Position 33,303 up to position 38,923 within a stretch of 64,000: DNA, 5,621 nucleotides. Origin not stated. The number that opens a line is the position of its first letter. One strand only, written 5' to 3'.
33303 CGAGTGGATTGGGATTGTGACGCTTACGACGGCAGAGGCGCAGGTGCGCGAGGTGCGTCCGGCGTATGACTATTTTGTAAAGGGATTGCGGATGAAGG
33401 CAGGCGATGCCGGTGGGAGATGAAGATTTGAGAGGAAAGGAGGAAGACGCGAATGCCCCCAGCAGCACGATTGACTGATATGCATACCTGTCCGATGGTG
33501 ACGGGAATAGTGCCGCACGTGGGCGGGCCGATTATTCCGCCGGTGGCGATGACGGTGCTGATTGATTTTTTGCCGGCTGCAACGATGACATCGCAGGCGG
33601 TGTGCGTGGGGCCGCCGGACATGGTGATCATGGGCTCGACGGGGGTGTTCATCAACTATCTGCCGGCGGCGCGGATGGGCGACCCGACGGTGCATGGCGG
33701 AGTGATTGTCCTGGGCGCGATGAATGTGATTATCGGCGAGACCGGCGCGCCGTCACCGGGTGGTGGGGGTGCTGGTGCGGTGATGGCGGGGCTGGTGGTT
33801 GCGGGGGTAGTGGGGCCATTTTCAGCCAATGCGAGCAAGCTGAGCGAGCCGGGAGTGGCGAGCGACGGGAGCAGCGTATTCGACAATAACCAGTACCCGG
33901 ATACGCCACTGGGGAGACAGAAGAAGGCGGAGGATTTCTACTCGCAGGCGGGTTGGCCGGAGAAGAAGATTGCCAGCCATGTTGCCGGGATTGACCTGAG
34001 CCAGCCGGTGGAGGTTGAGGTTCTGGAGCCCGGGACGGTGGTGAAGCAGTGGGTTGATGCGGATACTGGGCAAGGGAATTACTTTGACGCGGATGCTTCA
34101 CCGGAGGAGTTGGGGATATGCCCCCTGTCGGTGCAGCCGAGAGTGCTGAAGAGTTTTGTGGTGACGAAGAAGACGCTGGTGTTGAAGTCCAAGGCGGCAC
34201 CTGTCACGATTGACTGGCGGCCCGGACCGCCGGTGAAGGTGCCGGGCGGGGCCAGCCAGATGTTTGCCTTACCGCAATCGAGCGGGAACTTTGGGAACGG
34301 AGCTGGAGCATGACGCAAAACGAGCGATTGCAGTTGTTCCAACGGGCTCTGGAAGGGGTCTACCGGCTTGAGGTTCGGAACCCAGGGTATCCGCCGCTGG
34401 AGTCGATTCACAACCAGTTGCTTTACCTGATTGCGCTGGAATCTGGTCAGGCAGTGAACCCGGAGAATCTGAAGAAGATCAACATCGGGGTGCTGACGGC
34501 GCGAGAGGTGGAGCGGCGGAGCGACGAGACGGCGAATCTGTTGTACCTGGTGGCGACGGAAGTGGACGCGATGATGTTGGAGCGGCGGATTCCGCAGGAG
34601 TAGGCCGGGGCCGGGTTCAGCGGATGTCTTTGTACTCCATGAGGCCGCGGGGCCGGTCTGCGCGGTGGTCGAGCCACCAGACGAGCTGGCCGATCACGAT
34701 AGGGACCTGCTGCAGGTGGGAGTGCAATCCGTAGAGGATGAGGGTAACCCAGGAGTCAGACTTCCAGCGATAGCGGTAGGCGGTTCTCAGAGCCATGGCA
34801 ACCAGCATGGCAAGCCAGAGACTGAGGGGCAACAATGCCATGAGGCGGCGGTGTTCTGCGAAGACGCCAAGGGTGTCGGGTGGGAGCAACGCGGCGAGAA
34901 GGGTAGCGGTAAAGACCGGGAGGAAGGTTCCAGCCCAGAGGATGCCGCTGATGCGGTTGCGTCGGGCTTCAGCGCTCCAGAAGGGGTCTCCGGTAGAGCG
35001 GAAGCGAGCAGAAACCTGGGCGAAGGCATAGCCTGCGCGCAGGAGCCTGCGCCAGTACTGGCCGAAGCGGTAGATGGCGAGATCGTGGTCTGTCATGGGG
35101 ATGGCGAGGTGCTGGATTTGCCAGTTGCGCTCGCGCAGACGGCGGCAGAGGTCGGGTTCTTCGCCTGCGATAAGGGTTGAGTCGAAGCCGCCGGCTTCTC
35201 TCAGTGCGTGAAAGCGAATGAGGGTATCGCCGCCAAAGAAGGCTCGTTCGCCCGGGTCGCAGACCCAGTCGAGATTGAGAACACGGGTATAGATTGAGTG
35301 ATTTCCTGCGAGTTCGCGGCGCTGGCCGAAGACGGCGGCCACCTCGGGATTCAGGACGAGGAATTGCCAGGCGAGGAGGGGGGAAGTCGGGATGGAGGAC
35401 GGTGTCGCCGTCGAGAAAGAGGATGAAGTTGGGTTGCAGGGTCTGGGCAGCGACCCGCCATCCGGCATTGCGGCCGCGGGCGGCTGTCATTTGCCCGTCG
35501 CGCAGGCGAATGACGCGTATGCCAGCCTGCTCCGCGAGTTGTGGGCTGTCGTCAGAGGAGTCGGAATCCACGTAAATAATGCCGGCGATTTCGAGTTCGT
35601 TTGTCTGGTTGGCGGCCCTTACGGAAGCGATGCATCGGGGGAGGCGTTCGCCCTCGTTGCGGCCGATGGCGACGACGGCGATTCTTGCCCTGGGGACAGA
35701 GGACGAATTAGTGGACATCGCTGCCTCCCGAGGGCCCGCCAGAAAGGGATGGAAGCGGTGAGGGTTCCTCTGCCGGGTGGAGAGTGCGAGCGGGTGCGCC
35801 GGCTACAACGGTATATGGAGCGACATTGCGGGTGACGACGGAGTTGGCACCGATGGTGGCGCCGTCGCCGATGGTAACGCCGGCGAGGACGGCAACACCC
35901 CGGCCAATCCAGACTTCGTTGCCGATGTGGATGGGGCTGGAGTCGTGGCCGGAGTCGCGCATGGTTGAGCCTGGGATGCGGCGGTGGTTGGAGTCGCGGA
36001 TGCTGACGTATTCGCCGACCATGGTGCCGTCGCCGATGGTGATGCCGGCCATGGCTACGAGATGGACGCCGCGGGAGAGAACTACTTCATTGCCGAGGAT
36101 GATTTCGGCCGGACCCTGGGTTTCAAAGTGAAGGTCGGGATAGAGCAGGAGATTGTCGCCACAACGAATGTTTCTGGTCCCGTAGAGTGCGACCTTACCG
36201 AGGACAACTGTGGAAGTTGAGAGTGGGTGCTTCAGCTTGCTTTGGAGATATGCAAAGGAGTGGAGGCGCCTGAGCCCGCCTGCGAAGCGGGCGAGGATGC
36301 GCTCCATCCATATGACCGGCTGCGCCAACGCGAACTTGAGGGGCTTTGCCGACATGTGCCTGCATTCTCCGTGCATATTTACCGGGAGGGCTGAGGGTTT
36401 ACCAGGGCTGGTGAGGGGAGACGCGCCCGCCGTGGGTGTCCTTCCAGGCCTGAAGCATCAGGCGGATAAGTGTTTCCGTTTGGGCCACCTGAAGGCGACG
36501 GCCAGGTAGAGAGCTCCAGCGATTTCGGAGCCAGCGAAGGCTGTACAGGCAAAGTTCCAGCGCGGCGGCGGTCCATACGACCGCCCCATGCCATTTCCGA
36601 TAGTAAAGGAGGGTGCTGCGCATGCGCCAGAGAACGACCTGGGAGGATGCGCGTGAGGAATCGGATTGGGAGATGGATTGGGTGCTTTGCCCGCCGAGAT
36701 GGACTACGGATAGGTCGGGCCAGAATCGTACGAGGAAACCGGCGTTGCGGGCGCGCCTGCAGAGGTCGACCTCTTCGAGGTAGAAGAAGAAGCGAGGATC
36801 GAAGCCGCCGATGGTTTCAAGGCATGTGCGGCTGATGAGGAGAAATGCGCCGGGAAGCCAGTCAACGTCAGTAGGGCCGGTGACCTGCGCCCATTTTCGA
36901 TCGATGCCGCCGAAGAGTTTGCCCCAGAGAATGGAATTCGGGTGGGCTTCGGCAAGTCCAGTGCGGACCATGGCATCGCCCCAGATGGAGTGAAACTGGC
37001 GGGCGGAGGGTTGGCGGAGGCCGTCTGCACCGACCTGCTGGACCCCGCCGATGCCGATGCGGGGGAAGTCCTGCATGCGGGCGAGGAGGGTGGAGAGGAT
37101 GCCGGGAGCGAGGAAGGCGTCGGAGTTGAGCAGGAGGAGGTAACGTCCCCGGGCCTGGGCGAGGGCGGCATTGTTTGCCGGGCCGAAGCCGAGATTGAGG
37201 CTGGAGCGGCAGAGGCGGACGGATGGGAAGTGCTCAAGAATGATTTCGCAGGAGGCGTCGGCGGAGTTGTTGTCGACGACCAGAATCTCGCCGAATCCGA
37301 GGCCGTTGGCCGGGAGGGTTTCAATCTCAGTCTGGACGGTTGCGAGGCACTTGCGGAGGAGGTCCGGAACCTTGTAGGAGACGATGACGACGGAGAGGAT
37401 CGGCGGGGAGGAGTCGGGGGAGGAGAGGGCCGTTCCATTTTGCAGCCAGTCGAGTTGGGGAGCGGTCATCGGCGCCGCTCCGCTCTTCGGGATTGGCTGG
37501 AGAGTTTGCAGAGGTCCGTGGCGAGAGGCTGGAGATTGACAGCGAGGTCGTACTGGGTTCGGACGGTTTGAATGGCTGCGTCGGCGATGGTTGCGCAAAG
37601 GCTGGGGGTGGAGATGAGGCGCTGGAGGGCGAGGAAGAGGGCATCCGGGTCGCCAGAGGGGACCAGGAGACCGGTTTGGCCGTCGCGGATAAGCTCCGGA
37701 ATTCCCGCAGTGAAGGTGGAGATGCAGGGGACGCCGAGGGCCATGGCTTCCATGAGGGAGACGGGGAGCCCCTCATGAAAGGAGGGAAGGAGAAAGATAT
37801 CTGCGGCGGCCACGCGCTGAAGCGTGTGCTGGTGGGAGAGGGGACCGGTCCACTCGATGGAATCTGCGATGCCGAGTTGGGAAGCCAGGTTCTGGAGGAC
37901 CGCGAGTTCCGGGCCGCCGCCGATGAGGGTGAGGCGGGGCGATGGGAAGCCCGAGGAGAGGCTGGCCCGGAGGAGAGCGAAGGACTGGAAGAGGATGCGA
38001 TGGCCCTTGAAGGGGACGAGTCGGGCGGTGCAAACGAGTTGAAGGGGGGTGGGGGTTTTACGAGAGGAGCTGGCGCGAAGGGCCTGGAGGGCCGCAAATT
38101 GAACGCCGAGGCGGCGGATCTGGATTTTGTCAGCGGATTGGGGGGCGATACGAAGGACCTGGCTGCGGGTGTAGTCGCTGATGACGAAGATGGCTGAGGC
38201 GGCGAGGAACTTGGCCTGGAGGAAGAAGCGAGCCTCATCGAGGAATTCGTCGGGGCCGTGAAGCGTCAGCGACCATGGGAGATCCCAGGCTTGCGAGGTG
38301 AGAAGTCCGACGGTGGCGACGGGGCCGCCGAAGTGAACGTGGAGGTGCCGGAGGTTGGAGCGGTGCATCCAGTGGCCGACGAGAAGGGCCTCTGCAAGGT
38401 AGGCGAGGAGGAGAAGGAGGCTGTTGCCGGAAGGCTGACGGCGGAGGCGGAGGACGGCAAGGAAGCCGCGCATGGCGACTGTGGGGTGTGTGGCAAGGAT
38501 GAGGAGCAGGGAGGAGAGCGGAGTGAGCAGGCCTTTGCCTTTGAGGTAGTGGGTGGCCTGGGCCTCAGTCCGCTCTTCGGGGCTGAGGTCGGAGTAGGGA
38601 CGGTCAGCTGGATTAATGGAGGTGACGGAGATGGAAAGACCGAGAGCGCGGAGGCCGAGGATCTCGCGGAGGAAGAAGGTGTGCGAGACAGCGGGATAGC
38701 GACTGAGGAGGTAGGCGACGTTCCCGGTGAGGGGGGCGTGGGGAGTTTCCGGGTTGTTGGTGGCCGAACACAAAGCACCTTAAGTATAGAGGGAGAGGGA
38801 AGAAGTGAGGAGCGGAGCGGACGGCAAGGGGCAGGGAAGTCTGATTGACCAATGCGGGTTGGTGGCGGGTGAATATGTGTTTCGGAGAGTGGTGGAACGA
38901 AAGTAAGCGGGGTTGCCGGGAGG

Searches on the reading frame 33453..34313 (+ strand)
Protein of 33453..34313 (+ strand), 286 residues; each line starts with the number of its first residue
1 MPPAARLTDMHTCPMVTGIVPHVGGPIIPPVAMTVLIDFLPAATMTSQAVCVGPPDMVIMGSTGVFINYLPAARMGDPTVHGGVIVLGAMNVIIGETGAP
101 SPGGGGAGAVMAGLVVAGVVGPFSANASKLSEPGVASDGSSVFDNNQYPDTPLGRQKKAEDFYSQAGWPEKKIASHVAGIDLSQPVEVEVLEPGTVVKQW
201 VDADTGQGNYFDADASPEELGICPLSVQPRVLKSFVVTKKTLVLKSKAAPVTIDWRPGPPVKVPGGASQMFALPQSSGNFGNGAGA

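Call 23: search_protein_families(library=pfam, proteins=[window:33453-34313:+], max_evalue=0.001)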
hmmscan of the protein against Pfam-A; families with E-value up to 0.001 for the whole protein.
window:33453-34313:+ (286 aa): 2 families
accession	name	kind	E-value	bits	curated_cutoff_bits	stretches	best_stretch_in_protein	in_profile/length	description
PF05488.18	PAAR_motif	-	1.9e-17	63.7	27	1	18-86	2-69/70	PAAR motif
PF15538.12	Ntox46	-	4.8e-14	53.1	25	1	154-272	23-151/157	Bacterial toxin 46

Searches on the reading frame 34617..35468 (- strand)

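Call 23: search_protein_families(library=pfam, proteins=[window:34617-35468:-], max_evalue=0.001)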
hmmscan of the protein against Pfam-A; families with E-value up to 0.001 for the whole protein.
window:34617-35468:- (283 aa): 1 family
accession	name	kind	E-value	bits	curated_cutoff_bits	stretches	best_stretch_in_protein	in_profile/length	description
PF13632.12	Glyco_trans_2_3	-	1.9e-07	31.6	27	1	70-222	64-193/198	Glycosyl transferase family group 2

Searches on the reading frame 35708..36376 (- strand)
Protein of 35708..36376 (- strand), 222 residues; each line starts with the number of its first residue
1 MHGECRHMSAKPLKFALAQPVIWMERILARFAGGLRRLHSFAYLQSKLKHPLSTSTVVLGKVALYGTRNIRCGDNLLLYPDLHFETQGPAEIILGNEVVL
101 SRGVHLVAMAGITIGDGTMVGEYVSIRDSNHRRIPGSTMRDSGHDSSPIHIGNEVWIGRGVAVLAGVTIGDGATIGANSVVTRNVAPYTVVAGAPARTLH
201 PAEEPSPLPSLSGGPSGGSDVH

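Call 23: search_protein_families(library=pfam, proteins=[window:35708-36376:-], max_evalue=0.001)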
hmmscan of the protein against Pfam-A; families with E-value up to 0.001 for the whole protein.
window:35708-36376:- (222 aa): 2 families
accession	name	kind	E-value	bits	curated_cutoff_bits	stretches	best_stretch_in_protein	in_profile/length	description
PF00132.30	Hexapep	-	4.1e-12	45.7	27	1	149-183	2-36/36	Bacterial transferase hexapeptide (six repeats)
PF14602.12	Hexapep_2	-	5.9e-07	29.5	27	1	148-183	1-34/34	Hexapeptide repeat of succinyl-transferase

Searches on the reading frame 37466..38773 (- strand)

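Call 23: search_protein_families(library=pfam, proteins=[window:37466-38773:-], max_evalue=0.001)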
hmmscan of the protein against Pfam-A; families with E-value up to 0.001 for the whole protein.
window:37466-38773:- (435 aa): 5 families
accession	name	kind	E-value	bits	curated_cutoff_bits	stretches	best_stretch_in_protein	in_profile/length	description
PF00534.26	Glycos_transf_1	-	4.5e-33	114.6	26.4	1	238-401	10-170/172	Glycosyl transferases group 1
PF13692.12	Glyco_trans_1_4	-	8.2e-32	110.9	27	1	245-388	3-141/142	Glycosyl transferases group 1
PF20706.3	GT4-conflict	-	1.6e-07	31.1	26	1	235-365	187-323/385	Family 4 Glycosyltransferase in conflict systems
PF13524.12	Glyco_trans_1_2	-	1.3e-06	28.8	25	1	305-415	28-140/144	Glycosyl transferase-like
PF13439.12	Glyco_transf_4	-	0.00012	22.6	28.5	1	118-221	50-163/170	Glycosyltransferase Family 4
